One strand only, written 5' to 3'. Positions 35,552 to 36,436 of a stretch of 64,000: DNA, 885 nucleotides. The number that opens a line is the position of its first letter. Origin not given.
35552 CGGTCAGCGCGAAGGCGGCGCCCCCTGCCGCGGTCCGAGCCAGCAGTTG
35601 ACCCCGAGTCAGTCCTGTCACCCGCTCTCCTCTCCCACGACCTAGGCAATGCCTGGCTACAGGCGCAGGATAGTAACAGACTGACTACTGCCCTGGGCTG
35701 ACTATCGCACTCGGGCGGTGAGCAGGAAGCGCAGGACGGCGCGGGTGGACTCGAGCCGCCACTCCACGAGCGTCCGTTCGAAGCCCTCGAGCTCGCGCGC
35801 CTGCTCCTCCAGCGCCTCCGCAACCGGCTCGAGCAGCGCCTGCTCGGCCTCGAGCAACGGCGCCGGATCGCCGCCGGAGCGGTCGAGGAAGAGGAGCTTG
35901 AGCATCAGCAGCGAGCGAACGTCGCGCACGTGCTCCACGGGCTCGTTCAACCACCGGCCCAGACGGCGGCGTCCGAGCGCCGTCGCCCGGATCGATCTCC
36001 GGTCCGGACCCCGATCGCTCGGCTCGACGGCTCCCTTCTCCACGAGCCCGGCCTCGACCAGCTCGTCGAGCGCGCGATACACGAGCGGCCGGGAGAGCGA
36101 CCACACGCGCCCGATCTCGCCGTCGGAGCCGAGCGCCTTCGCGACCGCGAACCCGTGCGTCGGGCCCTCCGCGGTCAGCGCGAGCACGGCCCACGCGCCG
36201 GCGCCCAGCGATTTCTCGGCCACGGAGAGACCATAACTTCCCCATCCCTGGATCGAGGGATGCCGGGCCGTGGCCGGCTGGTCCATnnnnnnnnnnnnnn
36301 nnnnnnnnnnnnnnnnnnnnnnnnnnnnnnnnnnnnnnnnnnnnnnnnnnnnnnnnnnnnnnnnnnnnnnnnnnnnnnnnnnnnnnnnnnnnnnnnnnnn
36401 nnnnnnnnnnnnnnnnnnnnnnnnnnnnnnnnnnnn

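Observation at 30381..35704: Recurring 17-bp dyad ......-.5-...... at three promoters around the molybdate genes: candidate operator of the HTH-TOBE regulator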

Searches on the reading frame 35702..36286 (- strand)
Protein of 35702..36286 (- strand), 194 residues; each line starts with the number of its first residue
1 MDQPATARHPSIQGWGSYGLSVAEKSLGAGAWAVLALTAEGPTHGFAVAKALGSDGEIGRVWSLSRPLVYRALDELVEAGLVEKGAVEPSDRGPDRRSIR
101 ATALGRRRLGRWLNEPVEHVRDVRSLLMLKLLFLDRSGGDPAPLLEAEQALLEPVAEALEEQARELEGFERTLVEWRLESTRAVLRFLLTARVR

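Call 7: search_protein_families(library=pfam, proteins=[window:35702-36286:-], max_evalue=0.01)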
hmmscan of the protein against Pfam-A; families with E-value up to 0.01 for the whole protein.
window:35702-36286:- (194 aa): 4 families
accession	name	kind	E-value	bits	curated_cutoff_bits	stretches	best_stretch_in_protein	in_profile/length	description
PF03551.20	PadR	-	9.9e-10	38.7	27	1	34-110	1-74/75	Transcriptional regulator PadR-like family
PF12802.13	MarR_2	-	8.3e-05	23.1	27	1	56-88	24-56/61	MarR family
PF14557.12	AphA_like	-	0.0017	18.6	27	1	47-135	29-113/174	Putative AphA-like transcriptional regulator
PF01978.25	TrmB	-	0.0055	17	25.6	0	57-88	27-58/68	Sugar-specific transcriptional regulator TrmB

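Call 8: search_protein_families(library=ncbifam, proteins=[window:35702-36286:-], max_evalue=0.01)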
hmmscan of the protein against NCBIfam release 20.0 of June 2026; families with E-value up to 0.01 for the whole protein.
window:35702-36286:- (194 aa): 1 family
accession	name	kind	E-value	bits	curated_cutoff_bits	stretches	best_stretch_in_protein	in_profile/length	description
TIGR03433.1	padR_acidobact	paralog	0.0014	18.7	101.8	1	34-111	9-83/101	PadR family transcriptional regulator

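Call 65: find_homologous_proteins(query=window:35702-36286:-, max_evalue=1e-10)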
Query window:35702-36286:- (194 aa): 1300 proteins with E <= 1e-10 among 4068 candidates; the best 120 are listed.
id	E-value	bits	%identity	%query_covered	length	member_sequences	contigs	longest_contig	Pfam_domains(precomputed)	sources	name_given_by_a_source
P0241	1.7e-115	401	98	99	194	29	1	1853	PF03551.21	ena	-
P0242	6.5e-101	354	98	90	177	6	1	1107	PF03551.21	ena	-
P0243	7.1e-78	279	81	86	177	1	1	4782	PF03551.21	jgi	jgi:DNA-binding PadR family transcriptional regulator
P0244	3.8e-77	276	78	88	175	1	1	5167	PF03551.21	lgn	-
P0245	1.5e-76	274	80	86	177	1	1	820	PF03551.21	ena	-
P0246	2.8e-76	273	81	86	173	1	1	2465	PF03551.21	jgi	jgi:DNA-binding PadR family transcriptional regulator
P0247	2.7e-75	270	78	86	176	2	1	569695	PF03551.21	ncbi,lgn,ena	-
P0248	6.5e-74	266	76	85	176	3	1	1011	PF03551.21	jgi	jgi:DNA-binding PadR family transcriptional regulator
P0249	3.3e-73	263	77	89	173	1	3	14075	PF03551.21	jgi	-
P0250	1.8e-71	258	73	88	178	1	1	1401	PF03551.21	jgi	jgi:DNA-binding PadR family transcriptional regulator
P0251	4.1e-71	257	75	88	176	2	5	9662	PF03551.21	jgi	jgi:DNA-binding PadR family transcriptional regulator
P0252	7.2e-71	256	74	86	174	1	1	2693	PF03551.21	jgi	jgi:PadR family transcriptional regulator AphA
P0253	8.3e-71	256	74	87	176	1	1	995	PF03551.21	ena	-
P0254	4.1e-70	253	73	88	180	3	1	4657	PF03551.21,PF12802.14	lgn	-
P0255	1.6e-69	251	74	85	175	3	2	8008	PF03551.21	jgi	jgi:DNA-binding PadR family transcriptional regulator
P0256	9.9e-69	249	73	85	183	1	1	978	PF03551.21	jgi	-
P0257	1.1e-68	249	73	87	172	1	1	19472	PF03551.21,PF12802.14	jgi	jgi:PadR family transcriptional regulator AphA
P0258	1.2e-68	249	74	86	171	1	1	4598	PF03551.21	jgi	jgi:PadR family transcriptional regulator AphA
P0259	1.6e-68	248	73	87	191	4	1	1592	PF03551.21,PF12802.14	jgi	jgi:PadR family transcriptional regulator AphA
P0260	1.7e-68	248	72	87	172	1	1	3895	PF03551.21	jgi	jgi:PadR family transcriptional regulator AphA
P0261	2.1e-68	248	71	86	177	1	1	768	PF03551.21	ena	-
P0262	2.6e-68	248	72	88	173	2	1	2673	PF03551.21,PF12802.14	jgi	jgi:PadR family transcriptional regulator AphA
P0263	5.8e-68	246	71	86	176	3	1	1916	PF03551.21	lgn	-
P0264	8.9e-68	246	72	85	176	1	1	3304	PF03551.21,PF12802.14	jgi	jgi:PadR family transcriptional regulator AphA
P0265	2.1e-67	245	72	85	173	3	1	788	PF03551.21,PF12802.14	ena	-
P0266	3.0e-67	244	73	85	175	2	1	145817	PF03551.21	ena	-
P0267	3.2e-67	244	71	87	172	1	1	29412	PF03551.21,PF12802.14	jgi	jgi:PadR family transcriptional regulator AphA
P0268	4.3e-67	244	70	88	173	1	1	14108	PF03551.21,PF12802.14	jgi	jgi:PadR family transcriptional regulator AphA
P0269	1.4e-66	242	71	87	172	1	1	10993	PF03551.21,PF12802.14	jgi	jgi:PadR family transcriptional regulator AphA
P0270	3.6e-66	241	73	87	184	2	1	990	PF03551.21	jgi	-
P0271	4.8e-66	240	72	87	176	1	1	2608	PF03551.21,PF12802.14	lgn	-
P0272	1.1e-65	239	68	86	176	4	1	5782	PF03551.21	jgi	-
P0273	1.2e-65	239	71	86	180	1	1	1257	PF03551.21,PF12802.14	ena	-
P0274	3.5e-65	237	70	85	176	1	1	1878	PF03551.21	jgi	-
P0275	3.8e-65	237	74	82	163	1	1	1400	PF03551.21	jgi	jgi:DNA-binding PadR family transcriptional regulator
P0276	4.7e-65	237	67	88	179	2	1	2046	PF03551.21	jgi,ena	-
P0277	1.5e-64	235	71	85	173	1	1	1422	PF03551.21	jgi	jgi:PadR family transcriptional regulator AphA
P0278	9.3e-62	226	71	85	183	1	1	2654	PF03551.21,PF12802.14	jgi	jgi:PadR family transcriptional regulator AphA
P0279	9.4e-61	223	71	80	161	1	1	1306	PF03551.21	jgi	jgi:DNA-binding PadR family transcriptional regulator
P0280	3.4e-58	215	68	77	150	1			PF03551.21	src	-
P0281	6.3e-56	207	61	91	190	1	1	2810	PF03551.21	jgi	jgi:PadR family transcriptional regulator AphA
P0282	1.1e-55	206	67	88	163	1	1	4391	PF03551.21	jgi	jgi:DNA-binding PadR family transcriptional regulator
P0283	5.3e-55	204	63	86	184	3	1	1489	PF03551.21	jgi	jgi:PadR family transcriptional regulator AphA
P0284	1.5e-54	203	58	87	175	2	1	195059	PF03551.21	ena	-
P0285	1.6e-54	203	66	81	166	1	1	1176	PF03551.21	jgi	jgi:DNA-binding PadR family transcriptional regulator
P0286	1.9e-54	202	60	86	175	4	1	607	PF03551.21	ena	-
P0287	4.6e-54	201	59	84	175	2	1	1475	PF03551.21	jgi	jgi:DNA-binding PadR family transcriptional regulator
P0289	1.5e-53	199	59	84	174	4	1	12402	PF03551.21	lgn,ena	-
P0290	1.6e-53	199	61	87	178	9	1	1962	PF03551.21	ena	-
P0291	1.7e-53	199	60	84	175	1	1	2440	PF03551.21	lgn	-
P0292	4.0e-53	198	62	84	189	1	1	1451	PF03551.21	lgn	-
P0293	4.1e-53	198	59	85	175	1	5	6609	PF03551.21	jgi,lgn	jgi:DNA-binding PadR family transcriptional regulator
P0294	6.5e-53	197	59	85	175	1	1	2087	PF03551.21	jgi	jgi:DNA-binding PadR family transcriptional regulator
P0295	9.0e-53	197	57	86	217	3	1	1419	PF03551.21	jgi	jgi:PadR family transcriptional regulator AphA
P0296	1.1e-52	197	56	87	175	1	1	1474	PF03551.21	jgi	jgi:DNA-binding PadR family transcriptional regulator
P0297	1.5e-52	196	58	84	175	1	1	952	PF03551.21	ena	-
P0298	2.1e-52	196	60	85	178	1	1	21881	PF03551.21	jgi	jgi:DNA-binding PadR family transcriptional regulator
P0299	3.0e-52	195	58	86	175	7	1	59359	PF03551.21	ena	-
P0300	3.0e-52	195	59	81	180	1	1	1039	PF03551.21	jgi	jgi:DNA-binding PadR family transcriptional regulator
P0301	3.1e-52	195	60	84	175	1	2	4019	PF03551.21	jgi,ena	-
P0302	5.2e-52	194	62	84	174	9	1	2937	PF03551.21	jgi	-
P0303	6.6e-52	194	58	86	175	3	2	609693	PF03551.21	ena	-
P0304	7.3e-52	194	56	87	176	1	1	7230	PF03551.21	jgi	jgi:DNA-binding PadR family transcriptional regulator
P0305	8.0e-52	194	56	87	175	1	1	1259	PF03551.21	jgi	jgi:DNA-binding PadR family transcriptional regulator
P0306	8.0e-52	194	59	85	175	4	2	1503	PF03551.21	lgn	-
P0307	9.1e-52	194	57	86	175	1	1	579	PF03551.21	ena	-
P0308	1.0e-51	193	59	81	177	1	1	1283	PF03551.21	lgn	-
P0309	1.1e-51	193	58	85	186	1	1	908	PF03551.21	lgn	-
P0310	1.3e-51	193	57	84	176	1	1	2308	PF03551.21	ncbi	ncbi:MAG: PadR family transcriptional regulator [Nocardioidaceae bacterium]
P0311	1.4e-51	193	56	86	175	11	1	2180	PF03551.21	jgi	jgi:DNA-binding PadR family transcriptional regulator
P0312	1.5e-51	193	57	86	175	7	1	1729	PF03551.21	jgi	jgi:DNA-binding PadR family transcriptional regulator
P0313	1.5e-51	193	57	86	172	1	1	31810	PF03551.21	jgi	jgi:DNA-binding PadR family transcriptional regulator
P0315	2.0e-51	192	57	85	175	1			PF03551.21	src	-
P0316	2.9e-51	192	58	85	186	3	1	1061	PF03551.21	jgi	jgi:DNA-binding PadR family transcriptional regulator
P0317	3.7e-51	192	59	84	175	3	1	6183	PF03551.21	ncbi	ncbi:MAG: PadR family transcriptional regulator [Dermatophilaceae bacterium]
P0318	3.7e-51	192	59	81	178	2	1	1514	PF03551.21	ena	-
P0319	4.1e-51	191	57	81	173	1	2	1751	PF03551.21,PF12802.14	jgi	jgi:PadR family transcriptional regulator AphA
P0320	4.8e-51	191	55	87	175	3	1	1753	PF03551.21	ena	-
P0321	5.9e-51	191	58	86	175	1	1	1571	PF03551.21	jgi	-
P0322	7.9e-51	190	56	87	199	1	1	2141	PF03551.21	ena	-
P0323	8.0e-51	190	59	85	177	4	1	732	PF03551.21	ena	-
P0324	9.1e-51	190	56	84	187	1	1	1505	PF03551.21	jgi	jgi:DNA-binding PadR family transcriptional regulator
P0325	9.7e-51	190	56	87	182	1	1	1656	PF03551.21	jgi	jgi:PadR family transcriptional regulator AphA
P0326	1.2e-50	190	53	87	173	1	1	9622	PF03551.21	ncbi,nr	ncbi:MAG: PadR family transcriptional regulator [Solirubrobacterales bacterium]|nr:PadR family trans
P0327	1.2e-50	190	57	86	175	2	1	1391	PF03551.21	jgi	jgi:DNA-binding PadR family transcriptional regulator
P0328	1.3e-50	190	54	86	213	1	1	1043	PF03551.21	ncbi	-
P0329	1.3e-50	190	54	87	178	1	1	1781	PF03551.21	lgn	-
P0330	1.5e-50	190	57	81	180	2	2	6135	PF03551.21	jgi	jgi:DNA-binding PadR family transcriptional regulator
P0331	1.6e-50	189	59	84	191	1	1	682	PF03551.21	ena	-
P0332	1.7e-50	189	55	85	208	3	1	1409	PF03551.21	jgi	jgi:DNA-binding PadR family transcriptional regulator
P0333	1.7e-50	189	58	86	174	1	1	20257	PF03551.21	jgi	jgi:DNA-binding PadR family transcriptional regulator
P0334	1.9e-50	189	58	84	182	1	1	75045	PF03551.21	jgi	-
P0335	2.1e-50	189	57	89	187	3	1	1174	PF03551.21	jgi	jgi:PadR family transcriptional regulator AphA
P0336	2.1e-50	189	58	85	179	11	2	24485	PF03551.21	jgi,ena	jgi:DNA-binding PadR family transcriptional regulator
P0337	2.2e-50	189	56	86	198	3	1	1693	PF03551.21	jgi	jgi:DNA-binding PadR family transcriptional regulator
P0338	2.5e-50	189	59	81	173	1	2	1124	PF03551.21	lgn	-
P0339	2.5e-50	189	58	85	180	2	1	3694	PF03551.21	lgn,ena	-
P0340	2.5e-50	189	55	86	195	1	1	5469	PF03551.21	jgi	jgi:DNA-binding PadR family transcriptional regulator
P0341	3.2e-50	189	57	85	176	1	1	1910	PF03551.21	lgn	-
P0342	3.9e-50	188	57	85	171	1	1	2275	PF03551.21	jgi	jgi:PadR family transcriptional regulator AphA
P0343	4.0e-50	188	59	84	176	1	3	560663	PF03551.21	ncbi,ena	-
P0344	4.2e-50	188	57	81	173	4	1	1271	PF03551.21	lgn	-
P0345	4.4e-50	188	56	82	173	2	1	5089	PF03551.21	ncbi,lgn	-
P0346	4.5e-50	188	57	87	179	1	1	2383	PF03551.21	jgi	jgi:DNA-binding PadR family transcriptional regulator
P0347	4.9e-50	188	54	88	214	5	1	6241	PF03551.21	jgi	jgi:DNA-binding PadR family transcriptional regulator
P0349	5.3e-50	188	55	86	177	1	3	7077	PF03551.21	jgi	-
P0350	5.4e-50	188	56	81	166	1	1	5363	PF03551.21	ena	-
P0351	5.7e-50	188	57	85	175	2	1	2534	PF03551.21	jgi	jgi:DNA-binding PadR family transcriptional regulator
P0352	5.8e-50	188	58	82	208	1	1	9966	PF03551.21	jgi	jgi:DNA-binding PadR family transcriptional regulator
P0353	6.0e-50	188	56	85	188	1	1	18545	PF03551.21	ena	-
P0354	6.3e-50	188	56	81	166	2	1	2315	PF03551.21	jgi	-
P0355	6.7e-50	187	56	87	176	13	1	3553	PF03551.21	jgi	jgi:DNA-binding PadR family transcriptional regulator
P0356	7.2e-50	187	57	85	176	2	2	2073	PF03551.21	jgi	jgi:DNA-binding PadR family transcriptional regulator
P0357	7.5e-50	187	59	86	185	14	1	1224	PF03551.21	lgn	-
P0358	9.1e-50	187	55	86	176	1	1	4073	PF03551.21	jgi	jgi:DNA-binding PadR family transcriptional regulator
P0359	9.4e-50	187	56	87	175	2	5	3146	PF03551.21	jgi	jgi:DNA-binding PadR family transcriptional regulator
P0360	1.0e-49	187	59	85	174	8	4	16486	PF03551.21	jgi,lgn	jgi:PadR family transcriptional regulator AphA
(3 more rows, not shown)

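Call 66: find_encoding_contigs(protein=P0267, flank=5000, max_places=1)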
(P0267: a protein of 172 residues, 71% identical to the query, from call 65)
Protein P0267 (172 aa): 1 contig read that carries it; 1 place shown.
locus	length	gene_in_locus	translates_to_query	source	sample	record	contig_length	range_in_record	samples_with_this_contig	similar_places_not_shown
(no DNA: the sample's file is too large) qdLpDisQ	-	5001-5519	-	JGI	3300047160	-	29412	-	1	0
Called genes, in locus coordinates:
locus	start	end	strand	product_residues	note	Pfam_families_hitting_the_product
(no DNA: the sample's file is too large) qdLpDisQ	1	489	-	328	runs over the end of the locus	PF20030:bpMoxR (weak), PF07726:AAA_3, PF07728:AAA_5, PF17863:AAA_lid_2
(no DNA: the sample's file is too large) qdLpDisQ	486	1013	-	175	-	-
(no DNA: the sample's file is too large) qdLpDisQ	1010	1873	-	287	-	PF13559:DUF4129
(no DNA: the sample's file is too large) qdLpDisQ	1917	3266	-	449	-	PF02133:Transp_cyt_pur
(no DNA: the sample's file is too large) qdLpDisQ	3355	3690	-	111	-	-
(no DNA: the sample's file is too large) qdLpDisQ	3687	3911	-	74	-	-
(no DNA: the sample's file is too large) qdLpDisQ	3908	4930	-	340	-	PF13478:XdhC_C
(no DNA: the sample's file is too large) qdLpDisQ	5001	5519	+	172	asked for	PF12802:MarR_2 (weak), PF03551:PadR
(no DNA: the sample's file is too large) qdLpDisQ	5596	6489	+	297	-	PF13531:SBP_bac_11, PF01547:SBP_bac_1 (weak)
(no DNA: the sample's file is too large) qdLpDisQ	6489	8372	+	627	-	PF00528:BPD_transp_1, PF00005:ABC_tran, PF13304:AAA_21 (faint)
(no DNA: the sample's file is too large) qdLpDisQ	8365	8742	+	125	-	PF00376:MerR, PF12728:HTH_17, PF13411:MerR_1, PF03459:TOBE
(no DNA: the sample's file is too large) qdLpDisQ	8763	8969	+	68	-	PF03459:TOBE, PF08402:TOBE_2 (weak)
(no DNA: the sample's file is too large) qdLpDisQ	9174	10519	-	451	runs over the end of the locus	PF00561:Abhydrolase_1, PF12146:Hydrolase_4, PF00211:Guanylate_cyc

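Call 67: find_encoding_contigs(protein=P0284, flank=5000, max_places=1)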
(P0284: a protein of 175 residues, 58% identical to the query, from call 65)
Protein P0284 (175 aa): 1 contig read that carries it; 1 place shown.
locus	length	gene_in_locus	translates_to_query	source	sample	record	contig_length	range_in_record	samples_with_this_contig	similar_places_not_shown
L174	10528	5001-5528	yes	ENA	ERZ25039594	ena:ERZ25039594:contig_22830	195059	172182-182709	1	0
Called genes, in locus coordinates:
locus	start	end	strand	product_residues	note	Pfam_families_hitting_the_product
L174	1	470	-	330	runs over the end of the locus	PF13581:HATPase_c_2, PF02518:HATPase_c (weak), PF07228:SpoIIE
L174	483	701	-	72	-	PF02518:HATPase_c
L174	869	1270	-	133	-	-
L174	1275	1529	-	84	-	PF01740:STAS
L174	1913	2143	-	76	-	-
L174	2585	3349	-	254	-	PF04542:Sigma70_r2, PF04539:Sigma70_r3 (weak), PF13384:HTH_23 (faint), PF08281:Sigma70_r4_2 (weak), PF04545:Sigma70_r4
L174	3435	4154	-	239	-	PF00072:Response_reg, PF00486:Trans_reg_C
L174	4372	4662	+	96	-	PF00583:Acetyltransf_1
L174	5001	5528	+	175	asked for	PF03551:PadR (weak)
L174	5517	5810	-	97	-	PF03459:TOBE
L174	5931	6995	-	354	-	PF00005:ABC_tran, PF03459:TOBE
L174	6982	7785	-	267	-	PF00528:BPD_transp_1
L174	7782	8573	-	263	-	PF01547:SBP_bac_1, PF13531:SBP_bac_11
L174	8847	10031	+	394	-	PF01261:AP_endonuc_2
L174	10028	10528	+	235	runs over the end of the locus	PF00561:Abhydrolase_1, PF12697:Abhydrolase_6, PF12146:Hydrolase_4 (faint)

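Call 68: find_encoding_contigs(protein=P0303, flank=5000, max_places=1)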
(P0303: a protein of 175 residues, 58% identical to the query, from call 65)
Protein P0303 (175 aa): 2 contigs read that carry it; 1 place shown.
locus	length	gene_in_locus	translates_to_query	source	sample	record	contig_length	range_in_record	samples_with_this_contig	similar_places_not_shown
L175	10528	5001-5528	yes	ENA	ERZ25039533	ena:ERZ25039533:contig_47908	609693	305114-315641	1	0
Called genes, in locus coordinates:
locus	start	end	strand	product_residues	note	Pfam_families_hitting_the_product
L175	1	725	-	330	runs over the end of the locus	PF13581:HATPase_c_2, PF02518:HATPase_c (weak), PF07228:SpoIIE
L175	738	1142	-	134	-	PF13581:HATPase_c_2, PF02518:HATPase_c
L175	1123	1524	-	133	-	PF01740:STAS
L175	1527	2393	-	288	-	PF14361:RsbRD_N, PF01740:STAS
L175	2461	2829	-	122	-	PF01740:STAS, PF13466:STAS_2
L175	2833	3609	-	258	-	PF04542:Sigma70_r2, PF04539:Sigma70_r3, PF13384:HTH_23 (faint), PF08281:Sigma70_r4_2 (weak), PF04545:Sigma70_r4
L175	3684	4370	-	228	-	PF00072:Response_reg, PF00486:Trans_reg_C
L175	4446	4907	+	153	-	PF00583:Acetyltransf_1, PF13508:Acetyltransf_7 (weak)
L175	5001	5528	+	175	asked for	PF03551:PadR (weak)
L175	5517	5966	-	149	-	PF00376:MerR, PF12728:HTH_17 (weak), PF13411:MerR_1 (weak), PF03459:TOBE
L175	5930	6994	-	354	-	PF00005:ABC_tran, PF03459:TOBE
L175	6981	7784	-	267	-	PF00528:BPD_transp_1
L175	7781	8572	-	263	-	PF01547:SBP_bac_1, PF13531:SBP_bac_11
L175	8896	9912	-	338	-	PF01548:DEDD_Tnp_IS110, PF02371:Transposase_20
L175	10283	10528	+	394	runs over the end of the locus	PF01261:AP_endonuc_2, PF06134:RhaA (weak)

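Call 69: find_encoding_contigs(protein=P0343, flank=5000, max_places=1)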
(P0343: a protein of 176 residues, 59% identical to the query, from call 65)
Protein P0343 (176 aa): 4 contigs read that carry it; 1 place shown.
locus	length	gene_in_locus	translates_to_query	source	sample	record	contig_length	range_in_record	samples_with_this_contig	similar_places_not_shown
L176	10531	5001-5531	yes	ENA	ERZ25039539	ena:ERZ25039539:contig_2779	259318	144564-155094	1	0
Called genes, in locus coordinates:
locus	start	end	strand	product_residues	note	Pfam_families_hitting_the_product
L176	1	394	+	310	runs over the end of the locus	PF00903:Glyoxalase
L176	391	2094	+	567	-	PF00027:cNMP_binding, PF07992:Pyr_redox_2, PF13738:Pyr_redox_3, PF00070:Pyr_redox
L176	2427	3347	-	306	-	PF18780:HNH_repeat (weak)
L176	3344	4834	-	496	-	PF00171:Aldedh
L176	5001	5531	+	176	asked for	PF03551:PadR (weak)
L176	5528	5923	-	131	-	PF12728:HTH_17 (weak), PF13411:MerR_1, PF00376:MerR, PF03459:TOBE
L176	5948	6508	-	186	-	-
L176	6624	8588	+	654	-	PF12849:PBP_like_2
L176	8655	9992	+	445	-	-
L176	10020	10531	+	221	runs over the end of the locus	PF01618:MotA_ExbB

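Call 74: find_encoding_contigs(protein=P0266, flank=6000, max_places=1)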
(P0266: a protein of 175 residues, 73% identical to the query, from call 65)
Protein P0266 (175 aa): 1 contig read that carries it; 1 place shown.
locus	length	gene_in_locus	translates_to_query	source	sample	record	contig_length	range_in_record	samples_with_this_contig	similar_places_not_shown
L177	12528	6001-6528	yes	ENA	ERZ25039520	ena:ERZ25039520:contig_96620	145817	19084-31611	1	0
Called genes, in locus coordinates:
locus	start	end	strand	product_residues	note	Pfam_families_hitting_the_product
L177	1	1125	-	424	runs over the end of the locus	PF01882:DUF58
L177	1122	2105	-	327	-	PF20030:bpMoxR (weak), PF07726:AAA_3, PF07728:AAA_5, PF17863:AAA_lid_2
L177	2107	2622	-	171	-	-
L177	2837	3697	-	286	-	PF13559:DUF4129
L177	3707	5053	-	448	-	PF02133:Transp_cyt_pur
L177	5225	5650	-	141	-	PF00571:CBS (faint)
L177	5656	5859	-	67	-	PF03459:TOBE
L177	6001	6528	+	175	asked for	PF03551:PadR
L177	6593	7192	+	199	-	PF13668:Ferritin_2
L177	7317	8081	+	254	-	PF13531:SBP_bac_11, PF01547:SBP_bac_1 (weak)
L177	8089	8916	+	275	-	PF00528:BPD_transp_1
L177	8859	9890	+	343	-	PF02463:SMC_N (faint), PF00005:ABC_tran, PF13304:AAA_21 (faint), PF03459:TOBE (weak)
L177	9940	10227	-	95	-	-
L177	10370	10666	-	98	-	PF02583:Trns_repr_metal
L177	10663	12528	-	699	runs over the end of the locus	PF00403:HMA, PF00122:E1-E2_ATPase, PF00702:Hydrolase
